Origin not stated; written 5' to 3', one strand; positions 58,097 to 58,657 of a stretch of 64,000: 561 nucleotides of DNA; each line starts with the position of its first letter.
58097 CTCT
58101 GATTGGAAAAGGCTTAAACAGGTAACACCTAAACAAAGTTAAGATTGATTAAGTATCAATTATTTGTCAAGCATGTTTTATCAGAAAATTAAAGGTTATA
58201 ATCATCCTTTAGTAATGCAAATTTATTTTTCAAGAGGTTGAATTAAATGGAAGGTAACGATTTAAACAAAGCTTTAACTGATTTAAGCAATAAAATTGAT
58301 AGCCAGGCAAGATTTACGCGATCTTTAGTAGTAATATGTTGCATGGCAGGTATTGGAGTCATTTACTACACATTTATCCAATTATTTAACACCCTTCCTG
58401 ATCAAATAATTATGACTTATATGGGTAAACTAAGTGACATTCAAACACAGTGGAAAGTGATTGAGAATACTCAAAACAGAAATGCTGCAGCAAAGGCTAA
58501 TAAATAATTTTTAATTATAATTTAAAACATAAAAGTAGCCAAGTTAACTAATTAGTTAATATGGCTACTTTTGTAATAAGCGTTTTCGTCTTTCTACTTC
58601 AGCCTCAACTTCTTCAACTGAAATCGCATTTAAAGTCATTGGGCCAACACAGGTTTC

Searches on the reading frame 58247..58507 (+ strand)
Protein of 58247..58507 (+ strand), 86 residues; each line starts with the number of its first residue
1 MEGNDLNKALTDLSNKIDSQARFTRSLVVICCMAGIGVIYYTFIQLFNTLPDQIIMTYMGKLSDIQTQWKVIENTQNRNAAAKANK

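Call 11: search_protein_families(library=ncbifam, proteins=[window:58247-58507:+], max_evalue=0.00001)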
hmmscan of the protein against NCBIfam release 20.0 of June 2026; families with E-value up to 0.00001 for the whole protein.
window:58247-58507:+ (86 aa): 0 families

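Call 17: search_protein_families(library=pfam, proteins=[window:58247-58507:+], max_evalue=0.1)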
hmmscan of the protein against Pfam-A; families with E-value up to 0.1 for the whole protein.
window:58247-58507:+ (86 aa): 1 family
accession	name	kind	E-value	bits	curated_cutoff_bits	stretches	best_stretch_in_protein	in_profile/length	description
PF06901.17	FrpC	-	0.039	14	25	1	10-64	205-259/271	RTX iron-regulated protein FrpC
